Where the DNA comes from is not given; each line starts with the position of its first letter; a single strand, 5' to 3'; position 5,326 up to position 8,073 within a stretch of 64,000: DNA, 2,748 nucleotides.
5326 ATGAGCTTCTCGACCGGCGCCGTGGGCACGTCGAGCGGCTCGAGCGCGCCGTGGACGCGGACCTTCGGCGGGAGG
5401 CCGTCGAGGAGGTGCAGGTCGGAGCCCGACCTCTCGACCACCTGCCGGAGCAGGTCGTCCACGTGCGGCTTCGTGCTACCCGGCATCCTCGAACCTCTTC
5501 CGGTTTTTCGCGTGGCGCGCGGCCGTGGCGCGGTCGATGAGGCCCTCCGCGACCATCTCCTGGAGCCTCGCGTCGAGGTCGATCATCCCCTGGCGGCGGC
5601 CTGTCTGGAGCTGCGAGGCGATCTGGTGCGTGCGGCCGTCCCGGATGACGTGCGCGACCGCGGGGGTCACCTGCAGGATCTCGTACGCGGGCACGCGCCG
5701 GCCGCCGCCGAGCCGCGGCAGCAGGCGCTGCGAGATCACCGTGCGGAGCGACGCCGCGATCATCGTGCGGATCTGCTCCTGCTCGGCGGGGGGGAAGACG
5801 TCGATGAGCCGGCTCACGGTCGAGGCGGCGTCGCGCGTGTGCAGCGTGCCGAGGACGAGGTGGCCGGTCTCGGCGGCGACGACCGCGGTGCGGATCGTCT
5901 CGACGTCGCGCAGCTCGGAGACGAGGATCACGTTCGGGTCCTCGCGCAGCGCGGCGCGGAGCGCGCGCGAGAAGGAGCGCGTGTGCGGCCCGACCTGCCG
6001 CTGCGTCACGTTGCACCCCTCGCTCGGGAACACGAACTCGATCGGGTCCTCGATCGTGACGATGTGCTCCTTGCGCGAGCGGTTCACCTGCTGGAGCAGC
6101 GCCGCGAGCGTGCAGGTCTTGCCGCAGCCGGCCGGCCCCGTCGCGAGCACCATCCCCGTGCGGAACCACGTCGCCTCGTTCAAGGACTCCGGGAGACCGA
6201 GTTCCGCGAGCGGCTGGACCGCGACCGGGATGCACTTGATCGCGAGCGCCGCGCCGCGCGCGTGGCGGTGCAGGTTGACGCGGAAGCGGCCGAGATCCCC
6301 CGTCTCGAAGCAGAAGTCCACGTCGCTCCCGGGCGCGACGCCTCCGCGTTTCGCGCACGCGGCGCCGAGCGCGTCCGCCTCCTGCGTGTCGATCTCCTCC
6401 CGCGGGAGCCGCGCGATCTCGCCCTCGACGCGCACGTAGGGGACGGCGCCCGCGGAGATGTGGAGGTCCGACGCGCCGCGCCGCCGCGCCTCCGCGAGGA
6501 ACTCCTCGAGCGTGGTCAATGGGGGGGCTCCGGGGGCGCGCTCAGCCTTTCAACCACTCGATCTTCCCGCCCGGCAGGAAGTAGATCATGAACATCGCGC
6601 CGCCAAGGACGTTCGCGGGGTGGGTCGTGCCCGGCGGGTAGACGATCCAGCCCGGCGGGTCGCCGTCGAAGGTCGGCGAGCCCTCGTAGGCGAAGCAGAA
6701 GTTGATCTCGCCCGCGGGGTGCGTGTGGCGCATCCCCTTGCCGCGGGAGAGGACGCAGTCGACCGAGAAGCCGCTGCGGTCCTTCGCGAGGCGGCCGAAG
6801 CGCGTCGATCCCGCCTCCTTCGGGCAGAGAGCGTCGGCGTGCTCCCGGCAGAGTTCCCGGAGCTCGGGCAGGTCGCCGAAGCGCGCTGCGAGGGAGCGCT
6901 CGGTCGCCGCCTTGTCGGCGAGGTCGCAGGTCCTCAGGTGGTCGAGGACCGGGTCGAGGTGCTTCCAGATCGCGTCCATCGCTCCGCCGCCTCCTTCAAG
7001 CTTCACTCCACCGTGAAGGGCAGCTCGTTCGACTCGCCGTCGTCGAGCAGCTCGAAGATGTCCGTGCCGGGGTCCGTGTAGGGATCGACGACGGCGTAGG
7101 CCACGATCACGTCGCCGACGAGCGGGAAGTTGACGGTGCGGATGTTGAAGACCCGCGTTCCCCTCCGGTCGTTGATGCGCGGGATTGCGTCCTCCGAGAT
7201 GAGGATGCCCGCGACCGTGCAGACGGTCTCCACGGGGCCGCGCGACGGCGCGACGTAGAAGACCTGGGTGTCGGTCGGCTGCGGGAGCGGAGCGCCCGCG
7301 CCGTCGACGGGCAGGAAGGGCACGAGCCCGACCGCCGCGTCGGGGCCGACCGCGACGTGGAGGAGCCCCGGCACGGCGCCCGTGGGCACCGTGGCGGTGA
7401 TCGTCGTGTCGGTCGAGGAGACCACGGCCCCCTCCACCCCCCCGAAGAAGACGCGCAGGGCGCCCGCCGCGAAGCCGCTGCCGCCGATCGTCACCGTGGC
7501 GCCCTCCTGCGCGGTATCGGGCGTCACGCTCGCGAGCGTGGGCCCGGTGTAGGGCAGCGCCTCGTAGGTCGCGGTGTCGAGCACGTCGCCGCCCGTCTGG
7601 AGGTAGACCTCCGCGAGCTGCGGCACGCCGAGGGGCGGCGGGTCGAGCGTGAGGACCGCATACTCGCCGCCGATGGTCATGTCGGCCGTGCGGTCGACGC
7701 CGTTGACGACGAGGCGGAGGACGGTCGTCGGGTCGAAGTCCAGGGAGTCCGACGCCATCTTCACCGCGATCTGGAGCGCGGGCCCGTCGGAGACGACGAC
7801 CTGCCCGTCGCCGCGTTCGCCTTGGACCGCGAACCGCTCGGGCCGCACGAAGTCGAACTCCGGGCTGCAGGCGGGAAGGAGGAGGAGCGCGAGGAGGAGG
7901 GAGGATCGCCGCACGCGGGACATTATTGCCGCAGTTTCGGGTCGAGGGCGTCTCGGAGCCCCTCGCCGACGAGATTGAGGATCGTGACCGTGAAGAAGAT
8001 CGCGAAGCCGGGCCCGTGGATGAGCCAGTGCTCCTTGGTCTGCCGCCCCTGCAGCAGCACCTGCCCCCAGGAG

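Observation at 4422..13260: ATPase-less Opp-like ABC permease pair with giant inserts, co-operonic with a TIG lipoprotein, a DUF4863-like protein and two PilT-family ATPases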

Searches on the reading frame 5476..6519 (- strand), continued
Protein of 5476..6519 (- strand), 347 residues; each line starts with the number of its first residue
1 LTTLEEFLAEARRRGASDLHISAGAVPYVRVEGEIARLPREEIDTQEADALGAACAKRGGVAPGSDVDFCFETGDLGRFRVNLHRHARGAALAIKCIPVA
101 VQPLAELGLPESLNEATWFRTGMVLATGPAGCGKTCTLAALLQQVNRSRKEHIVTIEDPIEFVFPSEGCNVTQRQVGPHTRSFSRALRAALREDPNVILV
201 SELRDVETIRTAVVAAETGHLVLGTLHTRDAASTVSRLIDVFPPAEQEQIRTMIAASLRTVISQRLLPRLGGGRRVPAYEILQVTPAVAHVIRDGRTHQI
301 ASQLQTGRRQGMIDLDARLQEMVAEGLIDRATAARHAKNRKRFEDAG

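Call 66: search_solved_structures(query=window:5476-6519:-, max_evalue=1e-80, show_alignments=1)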
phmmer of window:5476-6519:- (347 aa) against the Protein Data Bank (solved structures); distinct sequences matched with E-value up to 1e-80: 3.
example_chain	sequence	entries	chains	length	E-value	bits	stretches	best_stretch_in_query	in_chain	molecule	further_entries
3jvu_A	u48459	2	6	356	3e-89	302.6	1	4-343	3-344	Twitching mobility protein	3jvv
2gsz_A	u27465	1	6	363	1.8e-82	280.3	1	6-341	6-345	twitching motility protein PilT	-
2ewv_A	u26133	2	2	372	1.9e-82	280.2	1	6-341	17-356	twitching motility protein PilT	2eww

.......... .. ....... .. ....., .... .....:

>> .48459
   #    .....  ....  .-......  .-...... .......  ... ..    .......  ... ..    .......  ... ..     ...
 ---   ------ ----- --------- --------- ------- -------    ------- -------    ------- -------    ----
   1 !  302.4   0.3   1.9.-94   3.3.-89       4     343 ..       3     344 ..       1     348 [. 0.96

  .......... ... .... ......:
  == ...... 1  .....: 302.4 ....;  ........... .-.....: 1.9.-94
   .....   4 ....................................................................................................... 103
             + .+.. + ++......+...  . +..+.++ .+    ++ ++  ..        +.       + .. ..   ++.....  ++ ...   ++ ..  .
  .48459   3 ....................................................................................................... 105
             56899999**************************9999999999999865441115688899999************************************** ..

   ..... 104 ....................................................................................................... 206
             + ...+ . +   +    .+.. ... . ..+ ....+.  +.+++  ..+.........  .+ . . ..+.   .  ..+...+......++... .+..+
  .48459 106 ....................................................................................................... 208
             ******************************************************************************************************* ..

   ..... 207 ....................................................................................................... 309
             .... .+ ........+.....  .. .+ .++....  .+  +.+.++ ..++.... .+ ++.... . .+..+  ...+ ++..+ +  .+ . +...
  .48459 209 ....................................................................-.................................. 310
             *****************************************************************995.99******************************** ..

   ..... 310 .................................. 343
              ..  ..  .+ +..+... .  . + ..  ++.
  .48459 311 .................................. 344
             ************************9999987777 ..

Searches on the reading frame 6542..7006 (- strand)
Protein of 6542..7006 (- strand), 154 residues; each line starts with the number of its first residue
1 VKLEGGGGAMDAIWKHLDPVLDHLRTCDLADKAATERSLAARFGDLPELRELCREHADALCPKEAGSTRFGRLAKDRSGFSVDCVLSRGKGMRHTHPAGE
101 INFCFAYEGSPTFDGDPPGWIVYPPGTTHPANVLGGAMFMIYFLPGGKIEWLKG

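Call 4: search_protein_families(library=pfam, proteins=[window:6542-7006:-], max_evalue=0.01)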
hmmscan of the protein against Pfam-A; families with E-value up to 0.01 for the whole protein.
window:6542-7006:- (154 aa): 1 family
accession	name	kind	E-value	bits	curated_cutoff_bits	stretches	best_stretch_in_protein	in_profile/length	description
PF16155.11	PnbB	-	5.8e-18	65.7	26.9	1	57-151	47-153/153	4-hydroxylaminobenzoate lyase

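Call 23: search_protein_families(library=ncbifam, proteins=[window:6542-7006:-], max_evalue=0.001)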
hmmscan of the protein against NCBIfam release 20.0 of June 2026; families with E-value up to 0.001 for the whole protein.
window:6542-7006:- (154 aa): 0 families

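Call 64: search_protein_families(library=padloc, proteins=[window:6542-7006:-], max_evalue=0.001)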
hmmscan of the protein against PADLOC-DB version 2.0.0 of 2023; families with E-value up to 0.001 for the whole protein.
window:6542-7006:- (154 aa): 0 families

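Call 91: search_solved_structures(query=window:6542-7006:-, max_evalue=1)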
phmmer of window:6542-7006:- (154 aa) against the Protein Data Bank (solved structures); distinct sequences matched with E-value up to 1: 0.

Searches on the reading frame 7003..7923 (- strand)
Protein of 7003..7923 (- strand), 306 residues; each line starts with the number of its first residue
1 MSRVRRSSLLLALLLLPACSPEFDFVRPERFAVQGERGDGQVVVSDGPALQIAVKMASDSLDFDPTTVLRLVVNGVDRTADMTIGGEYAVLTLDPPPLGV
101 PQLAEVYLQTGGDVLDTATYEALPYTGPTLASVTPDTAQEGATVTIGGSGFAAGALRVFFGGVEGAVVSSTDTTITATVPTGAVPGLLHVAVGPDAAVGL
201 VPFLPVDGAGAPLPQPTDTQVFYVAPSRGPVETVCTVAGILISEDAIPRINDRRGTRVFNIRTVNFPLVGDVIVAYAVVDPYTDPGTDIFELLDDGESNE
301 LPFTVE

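Call 4: search_protein_families(library=pfam, proteins=[window:7003-7920:-], max_evalue=0.01)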
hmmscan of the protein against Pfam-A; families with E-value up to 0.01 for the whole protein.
window:7003-7920:- (305 aa): 1 family
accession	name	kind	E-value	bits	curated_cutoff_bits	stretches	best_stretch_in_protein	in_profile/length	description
PF01833.30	TIG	-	4.8e-09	36.5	20.9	1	127-192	1-69/84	IPT/TIG domain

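Call 23: search_protein_families(library=ncbifam, proteins=[window:7003-7923:-], max_evalue=0.001)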
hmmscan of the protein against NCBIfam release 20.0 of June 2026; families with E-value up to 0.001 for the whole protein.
window:7003-7923:- (306 aa): 1 family
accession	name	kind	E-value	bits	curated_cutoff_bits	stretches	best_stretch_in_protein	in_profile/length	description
NF047769.1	LIC10067_lipo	equivalog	1.9e-06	27.3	200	1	136-191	54-111/239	LIC10067 family putative lipoprotein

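Call 36: find_related_loci(query=A2, collection=metagenome_contigs, flank=10000)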
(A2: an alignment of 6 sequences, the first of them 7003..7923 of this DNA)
Query A2 (306 aa) in metagenome_contigs; peptide patterns used: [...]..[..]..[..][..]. (x = any residue, [..] = any of these).
107 stretches matched a pattern; 12 encode a relative of the query (tblastn E <= 1e-3); 12 distinct loci.
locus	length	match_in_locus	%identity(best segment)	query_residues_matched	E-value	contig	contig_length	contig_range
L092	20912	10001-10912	66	1-306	2e-122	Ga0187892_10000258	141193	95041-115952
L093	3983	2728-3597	47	18-306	2e-69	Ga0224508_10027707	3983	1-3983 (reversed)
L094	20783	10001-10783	47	45-306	5e-66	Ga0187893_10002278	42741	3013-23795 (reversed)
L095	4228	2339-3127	50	45-306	4e-64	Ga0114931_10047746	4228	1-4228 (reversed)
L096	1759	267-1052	45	47-306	2e-56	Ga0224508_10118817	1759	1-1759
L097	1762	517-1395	38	18-306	7e-46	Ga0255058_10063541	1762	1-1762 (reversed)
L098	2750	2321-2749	52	48-190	6e-41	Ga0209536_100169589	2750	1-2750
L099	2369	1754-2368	44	18-226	6e-39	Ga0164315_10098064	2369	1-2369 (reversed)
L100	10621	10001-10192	42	120-180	2e-6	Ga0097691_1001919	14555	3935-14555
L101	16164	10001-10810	42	120-180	2e-6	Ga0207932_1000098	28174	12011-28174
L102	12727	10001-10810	42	120-180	2e-6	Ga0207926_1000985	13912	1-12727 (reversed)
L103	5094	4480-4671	42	120-180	2e-6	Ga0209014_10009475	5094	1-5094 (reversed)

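Call 61: find_homologous_proteins(query=window:7003-7923:-, max_evalue=0.001)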
Query window:7003-7923:- (306 aa): 69 proteins with E <= 0.001 among 8000 candidates.
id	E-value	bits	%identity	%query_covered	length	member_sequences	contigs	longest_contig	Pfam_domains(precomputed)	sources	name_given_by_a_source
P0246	2.3e-180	617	94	100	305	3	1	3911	PF01833.31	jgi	jgi:hypothetical protein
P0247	6.4e-176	602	92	100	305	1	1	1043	PF01833.31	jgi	jgi:hypothetical protein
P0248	7.3e-171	586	89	98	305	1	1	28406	PF01833.31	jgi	jgi:IPT/TIG domain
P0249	2.1e-170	584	89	100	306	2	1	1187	PF01833.31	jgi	jgi:hypothetical protein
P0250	4.1e-163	560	85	94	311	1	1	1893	PF01833.31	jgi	jgi:hypothetical protein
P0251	7.7e-159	546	85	100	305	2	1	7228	PF01833.31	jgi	jgi:hypothetical protein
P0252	9.1e-139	480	74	99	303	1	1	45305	PF01833.31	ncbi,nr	ncbi:MAG TPA: IPT/TIG domain-containing protein [Planctomycetota bacterium]|nr:IPT/TIG domain-contai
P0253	2.7e-138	479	73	100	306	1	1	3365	PF01833.31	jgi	-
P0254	1.5e-137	476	73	93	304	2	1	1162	PF01833.31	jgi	-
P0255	8.2e-136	471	72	99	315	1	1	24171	PF01833.31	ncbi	-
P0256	2.5e-133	462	72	99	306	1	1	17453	PF01833.31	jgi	jgi:hypothetical protein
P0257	9.8e-131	454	70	94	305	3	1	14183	PF01833.31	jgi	jgi:hypothetical protein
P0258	3.6e-130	452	70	98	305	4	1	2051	PF01833.31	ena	-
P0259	5.4e-126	438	67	100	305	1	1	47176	PF01833.31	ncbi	-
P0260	8.0e-125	434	68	100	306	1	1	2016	PF01833.31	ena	-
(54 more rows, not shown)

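Call 64: search_protein_families(library=padloc, proteins=[window:7003-7923:-], max_evalue=0.001)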
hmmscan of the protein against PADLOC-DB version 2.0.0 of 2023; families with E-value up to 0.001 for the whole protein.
window:7003-7923:- (306 aa): 0 families

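Call 70: predict_structure(alignment_id=A4)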
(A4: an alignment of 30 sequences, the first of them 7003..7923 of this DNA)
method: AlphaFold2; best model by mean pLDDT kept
length: 306 residues; sequences in the alignment: 30
mean_pLDDT: 93.6   pTM: 0.87
mean pLDDT of the five models: 93.6, 93.0, 93.0, 92.8, 92.5
residues with pLDDT >= 90: 273; 70-90: 11; 50-70: 19; < 50: 3
segments of 3 or more residues with pLDDT < 50: none
pLDDT, mean of each block of 10 residues (from residue 1): 59 62 77 96 96 96 94 98 97 97 95 94 97 98 98 96 97 98 97 97 97 95 97 98 96 96 97 98 96 95 97
secondary structure, 60 per line:
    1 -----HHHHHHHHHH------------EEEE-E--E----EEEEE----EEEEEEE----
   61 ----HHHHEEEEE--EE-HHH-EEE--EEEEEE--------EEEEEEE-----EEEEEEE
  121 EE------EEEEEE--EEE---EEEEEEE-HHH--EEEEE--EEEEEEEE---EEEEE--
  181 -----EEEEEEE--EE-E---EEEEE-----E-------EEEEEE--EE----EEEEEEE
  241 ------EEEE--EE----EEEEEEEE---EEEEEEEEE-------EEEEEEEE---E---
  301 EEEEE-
elements in order: H6-15 E28-31 E41-45 E50-56 H65-68 E69-73 E83-85 E88-93 E102-108 E114-122 E129-134 E137-139 E143-149 E156-160 E163-170 E174-178 E186-192 E202-206 E220-225 E234-240 E247-250 E259-266 E270-278 E286-293 E301-305

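Call 72: fold_search(model_id=the predicted structure, library=pdb)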
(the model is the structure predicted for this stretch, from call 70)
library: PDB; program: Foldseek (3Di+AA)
matches with E <= 10: 1972; with E <= 0.001: 193
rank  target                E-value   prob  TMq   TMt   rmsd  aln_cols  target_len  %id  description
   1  5l7n                  3.7e-10  1.00  0.24  0.22  21.2       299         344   14  Plexin A1 extracellular fragment, domains 7-10 (IPT3-IPT6) (released 2017-03-15)
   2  5l5k                  5.4e-09  1.00  0.25  0.09  20.6       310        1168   13  Plexin A4 full extracellular region, domains 1 to 10, data to 7.5 angstrom, spacegroup P4(1) (released 2016-07-06)
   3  6e9b_C                6.4e-09  1.00  0.22  0.19  20.5       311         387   14  Bacteroides ovatus mixed-linkage glucan utilization locus (MLGUL) SGBP-B in complex with mixed-linkage heptasaccharide (released 2019-05-15)
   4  5jdd                  7.1e-09  1.00  0.22  0.25  29.7       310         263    8  Crystal structure of I9-I11 tandem from titin (P212121) (released 2016-09-14)
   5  7y6o                  8.7e-09  1.00  0.19  0.20  30.2       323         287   12  Crystal structure of sDscam Ig1-3 domains, isoform alpha25 (released 2023-05-24)
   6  5l56_A                1.1e-08  1.00  0.24  0.08  21.6       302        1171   13  Plexin A1 full extracellular region, domains 1 to 10, to 4 angstrom (released 2016-07-06)
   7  6e57_C                1.1e-08  1.00  0.22  0.18  21.0       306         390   14  Bacteroides ovatus mixed-linkage glucan utilization locus (MLGUL) SGBP-B in complex with mixed-linkage heptasaccharide (released 2019-05-29)
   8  7ahs_A                1.3e-08  1.00  0.21  0.24  32.9       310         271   12  titin-N2A Ig81-Ig83 (released 2021-03-24)
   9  5jde_B                1.3e-08  1.00  0.20  0.23  29.8       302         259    8  Crystal structure of I9-I11 tandem from titin (P1) (released 2016-09-14)
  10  6e57_D                2.0e-08  1.00  0.22  0.18  21.2       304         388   17  Bacteroides ovatus mixed-linkage glucan utilization locus (MLGUL) SGBP-B in complex with mixed-linkage heptasaccharide (released 2019-05-29)
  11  4ofy_D                2.0e-08  1.00  0.22  0.17  31.8       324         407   11  Crystal Structure of the Complex of SYG-1 D1-D2 and SYG-2 D1-D4 (released 2014-02-19)
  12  5l5g_C                2.3e-08  1.00  0.21  0.07  25.0       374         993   10  Plexin A2 full extracellular region, domains 1 to 8 modeled, data to 10 angstrom (released 2016-07-06)
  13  7mo7_B                4.5e-08  1.00  0.22  0.10  25.1       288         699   15  Cryo-EM structure of 2:2 c-MET/HGF holo-complex (released 2021-06-09)
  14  6e57_B                4.5e-08  1.00  0.22  0.19  20.7       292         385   13  Bacteroides ovatus mixed-linkage glucan utilization locus (MLGUL) SGBP-B in complex with mixed-linkage heptasaccharide (released 2019-05-29)
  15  5l5l_A                4.5e-08  1.00  0.21  0.07  25.0       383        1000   11  Plexin A4 full extracellular region, domains 1 to 8 modeled, data to 8 angstrom, spacegroup P2(1) (released 2016-07-06)
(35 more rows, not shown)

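Call 93: search_solved_structures(query=window:7003-7923:-, max_evalue=10, show_alignments=2)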
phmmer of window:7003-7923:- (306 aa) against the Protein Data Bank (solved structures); distinct sequences matched with E-value up to 10: 40.
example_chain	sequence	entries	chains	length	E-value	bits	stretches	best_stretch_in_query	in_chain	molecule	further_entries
3bmv_A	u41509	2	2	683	0.00034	23.5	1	126-192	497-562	Cyclomaltodextrin glucanotransferase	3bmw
1a47_A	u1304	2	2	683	0.00035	23.5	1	126-192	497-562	CYCLODEXTRIN GLYCOSYLTRANSFERASE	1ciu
1uks_A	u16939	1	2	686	0.01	18.6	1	124-189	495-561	Cyclomaltodextrin glucanotransferase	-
1d7f_A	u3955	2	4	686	0.01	18.6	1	124-189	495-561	CYCLODEXTRIN GLUCANOTRANSFERASE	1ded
1ukt_A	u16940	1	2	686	0.01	18.6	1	124-189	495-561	Cyclomaltodextrin glucanotransferase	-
1v3k_A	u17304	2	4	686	0.01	18.6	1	124-189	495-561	Cyclomaltodextrin glucanotransferase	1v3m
1i75_A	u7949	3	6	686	0.01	18.6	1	124-189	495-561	CYCLODEXTRIN GLUCANOTRANSFERASE | Cyclomaltodextrin glucanotransferase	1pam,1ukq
1v3j_A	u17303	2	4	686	0.01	18.6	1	124-189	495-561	Cyclomaltodextrin glucanotransferase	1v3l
1qho_A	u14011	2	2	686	0.022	17.6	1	126-192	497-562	ALPHA-AMYLASE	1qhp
4jcl_A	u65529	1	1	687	0.028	17.2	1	122-186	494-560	Cyclomaltodextrin glucanotransferase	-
6aij_A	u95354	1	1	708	0.039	16.8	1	122-186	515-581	Cyclomaltodextrin glucanotransferase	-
3wms_A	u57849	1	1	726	0.041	16.7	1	122-184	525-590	Alpha-cyclodextrin glucanotransferase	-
6l2h_A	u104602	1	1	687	0.044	16.6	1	122-184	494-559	Alpha-cyclodextrin glucanotransferase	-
1eo5_A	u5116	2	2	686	0.049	16.4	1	120-183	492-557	PROTEIN (CYCLODEXTRIN GLYCOSYLTRANSFERASE)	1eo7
1ot1_A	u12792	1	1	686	0.049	16.4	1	120-183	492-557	Cyclomaltodextrin glucanotransferase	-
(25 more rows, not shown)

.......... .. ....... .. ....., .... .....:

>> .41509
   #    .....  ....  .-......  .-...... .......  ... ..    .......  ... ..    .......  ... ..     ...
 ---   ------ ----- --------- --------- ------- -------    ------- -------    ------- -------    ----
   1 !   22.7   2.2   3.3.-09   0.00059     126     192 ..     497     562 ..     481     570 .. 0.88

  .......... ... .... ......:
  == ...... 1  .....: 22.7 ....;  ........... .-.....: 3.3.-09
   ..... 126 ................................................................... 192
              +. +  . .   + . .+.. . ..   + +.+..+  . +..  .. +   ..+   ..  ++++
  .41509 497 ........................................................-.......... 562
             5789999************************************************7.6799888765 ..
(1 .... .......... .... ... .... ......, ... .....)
